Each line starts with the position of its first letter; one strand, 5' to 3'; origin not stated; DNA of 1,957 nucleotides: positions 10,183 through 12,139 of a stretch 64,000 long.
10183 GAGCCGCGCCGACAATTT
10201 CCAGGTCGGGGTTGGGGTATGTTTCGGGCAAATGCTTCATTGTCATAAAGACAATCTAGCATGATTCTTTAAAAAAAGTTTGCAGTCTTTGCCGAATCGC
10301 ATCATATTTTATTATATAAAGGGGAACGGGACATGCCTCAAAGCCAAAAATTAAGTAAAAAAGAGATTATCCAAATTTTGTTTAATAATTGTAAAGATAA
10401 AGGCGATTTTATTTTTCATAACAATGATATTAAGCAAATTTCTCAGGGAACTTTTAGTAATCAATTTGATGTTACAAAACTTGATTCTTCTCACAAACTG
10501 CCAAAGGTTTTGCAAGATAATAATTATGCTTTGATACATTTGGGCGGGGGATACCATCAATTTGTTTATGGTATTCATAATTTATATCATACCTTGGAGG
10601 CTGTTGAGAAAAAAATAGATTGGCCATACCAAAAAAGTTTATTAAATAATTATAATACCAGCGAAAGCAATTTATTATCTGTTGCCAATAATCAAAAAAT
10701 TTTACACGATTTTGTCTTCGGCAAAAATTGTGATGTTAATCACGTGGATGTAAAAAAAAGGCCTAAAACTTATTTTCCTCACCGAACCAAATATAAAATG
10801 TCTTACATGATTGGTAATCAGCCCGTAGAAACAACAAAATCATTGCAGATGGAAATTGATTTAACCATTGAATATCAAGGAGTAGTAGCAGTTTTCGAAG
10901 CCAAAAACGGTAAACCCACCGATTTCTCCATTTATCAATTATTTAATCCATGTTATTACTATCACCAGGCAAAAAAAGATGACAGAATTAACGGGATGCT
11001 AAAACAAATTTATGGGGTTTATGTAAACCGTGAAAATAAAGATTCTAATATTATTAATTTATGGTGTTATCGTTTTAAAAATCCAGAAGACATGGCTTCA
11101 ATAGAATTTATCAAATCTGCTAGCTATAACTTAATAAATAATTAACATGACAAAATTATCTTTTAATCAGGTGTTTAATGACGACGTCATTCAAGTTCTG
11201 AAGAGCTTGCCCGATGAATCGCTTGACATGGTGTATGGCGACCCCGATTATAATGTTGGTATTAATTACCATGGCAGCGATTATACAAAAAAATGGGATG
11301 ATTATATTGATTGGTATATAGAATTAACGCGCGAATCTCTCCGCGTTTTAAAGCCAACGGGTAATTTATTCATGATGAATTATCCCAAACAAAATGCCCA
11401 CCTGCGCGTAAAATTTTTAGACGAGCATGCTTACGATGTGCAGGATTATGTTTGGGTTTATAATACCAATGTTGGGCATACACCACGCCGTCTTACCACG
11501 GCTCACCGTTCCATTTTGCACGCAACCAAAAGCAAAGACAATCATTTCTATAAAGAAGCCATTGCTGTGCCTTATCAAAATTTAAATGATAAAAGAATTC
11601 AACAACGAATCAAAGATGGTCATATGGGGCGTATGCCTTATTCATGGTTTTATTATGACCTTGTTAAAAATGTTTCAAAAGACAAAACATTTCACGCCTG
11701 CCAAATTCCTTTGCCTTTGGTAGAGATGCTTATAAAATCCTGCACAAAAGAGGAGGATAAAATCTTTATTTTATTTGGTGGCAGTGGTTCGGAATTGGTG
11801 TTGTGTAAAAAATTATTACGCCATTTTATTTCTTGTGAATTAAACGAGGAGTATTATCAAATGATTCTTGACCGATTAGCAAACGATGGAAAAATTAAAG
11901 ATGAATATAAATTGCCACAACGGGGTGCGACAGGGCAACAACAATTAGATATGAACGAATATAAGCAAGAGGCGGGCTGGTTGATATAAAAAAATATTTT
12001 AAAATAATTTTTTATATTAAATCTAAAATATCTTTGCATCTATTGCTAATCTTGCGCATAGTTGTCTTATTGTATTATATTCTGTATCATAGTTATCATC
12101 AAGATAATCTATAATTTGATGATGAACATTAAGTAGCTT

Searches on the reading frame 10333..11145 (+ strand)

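Call 68: search_protein_families(library=pfam, proteins=[window:10333-11145:+], max_evalue=0.001)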
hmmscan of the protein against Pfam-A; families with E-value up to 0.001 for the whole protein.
window:10333-11145:+ (270 aa): 2 families
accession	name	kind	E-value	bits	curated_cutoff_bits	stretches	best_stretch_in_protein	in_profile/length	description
PF22518.2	DUF6997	-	2.7e-29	103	27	1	83-265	4-174/175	Domain of unknown function (DUF6997)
PF22515.2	DUF6996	-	7.1e-13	48.8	27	1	16-76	13-70/71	Domain of unknown function (DUF6996)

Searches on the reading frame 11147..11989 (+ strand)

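Call 68: search_protein_families(library=pfam, proteins=[window:11147-11989:+], max_evalue=0.001)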
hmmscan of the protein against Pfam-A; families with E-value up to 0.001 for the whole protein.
window:11147-11989:+ (280 aa): 1 family
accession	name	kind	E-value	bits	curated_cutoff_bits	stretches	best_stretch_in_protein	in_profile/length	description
PF01555.25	N6_N4_Mtase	-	6.7e-32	111.7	26.7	1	27-240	2-219/221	DNA methylase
